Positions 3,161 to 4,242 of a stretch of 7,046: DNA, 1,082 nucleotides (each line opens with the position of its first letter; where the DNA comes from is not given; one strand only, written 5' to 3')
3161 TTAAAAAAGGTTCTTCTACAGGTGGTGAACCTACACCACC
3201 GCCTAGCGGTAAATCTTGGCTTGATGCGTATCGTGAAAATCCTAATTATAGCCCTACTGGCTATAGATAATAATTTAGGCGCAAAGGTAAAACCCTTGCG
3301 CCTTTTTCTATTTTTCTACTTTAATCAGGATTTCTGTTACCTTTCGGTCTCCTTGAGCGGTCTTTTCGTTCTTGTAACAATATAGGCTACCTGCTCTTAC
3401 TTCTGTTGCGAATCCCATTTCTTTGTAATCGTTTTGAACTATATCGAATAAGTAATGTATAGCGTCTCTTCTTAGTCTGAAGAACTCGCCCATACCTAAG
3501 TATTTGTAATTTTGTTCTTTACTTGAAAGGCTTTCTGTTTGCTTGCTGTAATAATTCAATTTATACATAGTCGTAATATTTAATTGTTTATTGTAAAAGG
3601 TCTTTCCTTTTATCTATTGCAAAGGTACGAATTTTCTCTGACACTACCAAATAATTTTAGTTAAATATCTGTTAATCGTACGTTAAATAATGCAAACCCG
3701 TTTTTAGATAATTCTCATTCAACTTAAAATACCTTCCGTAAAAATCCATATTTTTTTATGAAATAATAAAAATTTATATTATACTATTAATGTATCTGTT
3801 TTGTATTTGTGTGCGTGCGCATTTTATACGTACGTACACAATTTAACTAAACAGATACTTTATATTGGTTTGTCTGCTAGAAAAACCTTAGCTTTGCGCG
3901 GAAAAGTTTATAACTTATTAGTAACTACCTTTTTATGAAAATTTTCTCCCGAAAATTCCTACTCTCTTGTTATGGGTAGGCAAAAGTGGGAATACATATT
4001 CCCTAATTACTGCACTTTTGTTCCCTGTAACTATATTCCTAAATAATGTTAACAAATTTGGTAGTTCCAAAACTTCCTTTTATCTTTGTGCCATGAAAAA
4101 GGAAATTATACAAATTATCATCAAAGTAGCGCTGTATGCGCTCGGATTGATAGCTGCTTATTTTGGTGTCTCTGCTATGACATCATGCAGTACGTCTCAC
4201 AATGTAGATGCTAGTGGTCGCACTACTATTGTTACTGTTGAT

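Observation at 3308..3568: An antisense-strand protein gene in a microvirus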

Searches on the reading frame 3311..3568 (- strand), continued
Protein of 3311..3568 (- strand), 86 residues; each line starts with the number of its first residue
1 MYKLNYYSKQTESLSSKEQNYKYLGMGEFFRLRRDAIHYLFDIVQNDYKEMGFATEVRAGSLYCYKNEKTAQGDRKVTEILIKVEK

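Call 90: search_solved_structures(query=A5, max_evalue=10, show_alignments=2)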
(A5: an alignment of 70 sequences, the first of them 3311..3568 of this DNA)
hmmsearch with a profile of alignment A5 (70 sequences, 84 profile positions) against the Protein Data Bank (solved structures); distinct sequences matched with E-value up to 10: 2.
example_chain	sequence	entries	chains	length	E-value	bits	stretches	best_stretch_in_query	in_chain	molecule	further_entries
7q58_A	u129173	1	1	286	0.18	15.5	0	45-68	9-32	SAKe6BR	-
7olc_LG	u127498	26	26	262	0.39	14.4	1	31-81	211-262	60S ribosomal protein L8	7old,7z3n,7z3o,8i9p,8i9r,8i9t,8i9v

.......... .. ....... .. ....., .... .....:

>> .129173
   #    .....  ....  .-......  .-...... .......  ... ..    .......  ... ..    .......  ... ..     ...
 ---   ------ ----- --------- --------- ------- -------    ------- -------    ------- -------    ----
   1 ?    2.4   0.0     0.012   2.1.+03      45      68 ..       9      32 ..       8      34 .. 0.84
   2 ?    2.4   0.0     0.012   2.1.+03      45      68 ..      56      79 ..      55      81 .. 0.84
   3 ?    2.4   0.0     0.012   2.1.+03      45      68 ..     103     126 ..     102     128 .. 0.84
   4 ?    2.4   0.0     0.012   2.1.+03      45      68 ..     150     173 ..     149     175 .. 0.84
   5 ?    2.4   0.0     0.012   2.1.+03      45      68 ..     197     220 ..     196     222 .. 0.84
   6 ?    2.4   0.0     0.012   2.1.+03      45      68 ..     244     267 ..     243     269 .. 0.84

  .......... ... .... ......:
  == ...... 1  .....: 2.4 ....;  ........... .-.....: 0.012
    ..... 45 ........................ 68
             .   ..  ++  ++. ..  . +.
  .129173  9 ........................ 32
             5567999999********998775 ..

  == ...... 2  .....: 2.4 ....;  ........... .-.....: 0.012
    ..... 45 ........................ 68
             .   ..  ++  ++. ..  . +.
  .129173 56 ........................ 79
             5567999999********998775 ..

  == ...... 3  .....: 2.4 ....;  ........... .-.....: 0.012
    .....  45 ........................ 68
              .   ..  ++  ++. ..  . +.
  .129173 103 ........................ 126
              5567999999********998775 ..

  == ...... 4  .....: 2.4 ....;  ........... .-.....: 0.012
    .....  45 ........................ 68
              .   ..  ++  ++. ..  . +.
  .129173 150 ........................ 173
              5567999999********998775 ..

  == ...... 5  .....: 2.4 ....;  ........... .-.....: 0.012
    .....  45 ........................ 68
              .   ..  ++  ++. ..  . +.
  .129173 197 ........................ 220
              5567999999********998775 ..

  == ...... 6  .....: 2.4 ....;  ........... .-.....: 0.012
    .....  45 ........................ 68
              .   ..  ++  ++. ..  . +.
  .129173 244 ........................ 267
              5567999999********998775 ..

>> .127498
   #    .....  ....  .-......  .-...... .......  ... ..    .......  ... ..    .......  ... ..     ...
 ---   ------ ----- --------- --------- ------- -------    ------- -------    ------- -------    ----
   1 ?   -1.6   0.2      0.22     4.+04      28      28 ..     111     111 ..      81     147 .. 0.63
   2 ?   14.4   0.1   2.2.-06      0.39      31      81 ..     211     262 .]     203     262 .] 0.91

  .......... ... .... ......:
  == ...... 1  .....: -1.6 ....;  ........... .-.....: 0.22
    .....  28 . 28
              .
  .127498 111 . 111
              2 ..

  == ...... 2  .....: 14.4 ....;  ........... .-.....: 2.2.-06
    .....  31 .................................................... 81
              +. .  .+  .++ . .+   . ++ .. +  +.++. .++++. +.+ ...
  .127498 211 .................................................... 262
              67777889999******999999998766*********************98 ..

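Call 91: search_protein_families(library=padloc, proteins=[window:3311-3568:-], max_evalue=1)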
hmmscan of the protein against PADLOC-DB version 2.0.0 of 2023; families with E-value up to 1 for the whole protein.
window:3311-3568:- (86 aa): 0 families

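Call 103: search_protein_families(library=ncbifam, proteins=[window:3311-3568:-], max_evalue=1)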
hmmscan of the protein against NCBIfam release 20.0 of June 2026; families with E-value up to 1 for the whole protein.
window:3311-3568:- (86 aa): 0 families

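Call 105: list_cluster_members(proteins=[window:3311-3568:-, P0100, P0149])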
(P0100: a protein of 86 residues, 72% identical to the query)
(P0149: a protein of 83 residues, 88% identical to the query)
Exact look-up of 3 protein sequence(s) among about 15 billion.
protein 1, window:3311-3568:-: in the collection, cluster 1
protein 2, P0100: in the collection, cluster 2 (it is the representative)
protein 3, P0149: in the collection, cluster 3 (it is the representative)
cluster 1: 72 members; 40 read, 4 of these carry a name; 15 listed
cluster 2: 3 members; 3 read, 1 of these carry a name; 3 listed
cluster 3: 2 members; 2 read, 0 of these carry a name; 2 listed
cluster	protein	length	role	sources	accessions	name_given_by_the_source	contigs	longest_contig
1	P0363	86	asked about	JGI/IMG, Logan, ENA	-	-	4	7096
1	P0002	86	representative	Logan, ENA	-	-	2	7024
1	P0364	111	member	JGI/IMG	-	hypothetical protein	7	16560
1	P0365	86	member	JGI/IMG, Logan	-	hypothetical protein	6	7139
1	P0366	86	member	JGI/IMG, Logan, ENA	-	hypothetical protein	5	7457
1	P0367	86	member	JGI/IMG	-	hypothetical protein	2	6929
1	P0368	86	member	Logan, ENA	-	-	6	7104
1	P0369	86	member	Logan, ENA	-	-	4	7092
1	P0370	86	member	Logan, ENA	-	-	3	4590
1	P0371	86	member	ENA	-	-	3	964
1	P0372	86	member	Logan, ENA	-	-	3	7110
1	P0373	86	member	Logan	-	-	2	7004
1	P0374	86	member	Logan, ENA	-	-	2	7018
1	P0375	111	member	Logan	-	-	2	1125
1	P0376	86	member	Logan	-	-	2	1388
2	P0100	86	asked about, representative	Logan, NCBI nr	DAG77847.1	MAG TPA: hypothetical protein [Microviridae sp.]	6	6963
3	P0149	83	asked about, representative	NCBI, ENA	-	-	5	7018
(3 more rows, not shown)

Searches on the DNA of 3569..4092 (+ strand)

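Call 75: search_dna_similar(query=window:3569-4092:+, collection=phages, mode=distant, max_rows=40)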
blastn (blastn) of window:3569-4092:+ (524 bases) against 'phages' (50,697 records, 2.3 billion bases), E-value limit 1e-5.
Records with a match: 7; places in all: 7; records where one place covers at least 80% of the query: 1.
Best place of each record, by identity: 90-95% 2; 80-90% 2; 60-80% 3.
By first word of the organism name: Microvirus 4; Microviridae 3.
By host as written in the record: porcine 4; - 2; Homo sapiens 1.
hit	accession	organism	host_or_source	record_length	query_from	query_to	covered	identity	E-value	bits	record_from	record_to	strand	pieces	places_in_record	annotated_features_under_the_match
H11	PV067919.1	Microviridae sp.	Homo sapiens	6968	3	520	99%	93.3%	0e+0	765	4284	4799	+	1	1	none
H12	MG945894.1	Microviridae sp.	dog feces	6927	219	520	58%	93.2%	5e-122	444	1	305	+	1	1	none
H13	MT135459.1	Microvirus sp.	porcine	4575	6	122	22%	83.5%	1e-22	113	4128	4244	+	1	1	none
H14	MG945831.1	Microviridae sp.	pig feces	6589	6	122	22%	82.5%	1e-21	110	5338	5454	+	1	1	none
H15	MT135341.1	Microvirus sp.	porcine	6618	6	121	22%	79.2%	1e-16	93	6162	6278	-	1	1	none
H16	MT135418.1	Microvirus sp.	porcine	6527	11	123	22%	78.4%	3e-16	92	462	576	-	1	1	none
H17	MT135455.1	Microvirus sp.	porcine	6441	13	116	20%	76.2%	1e-9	71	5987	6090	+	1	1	none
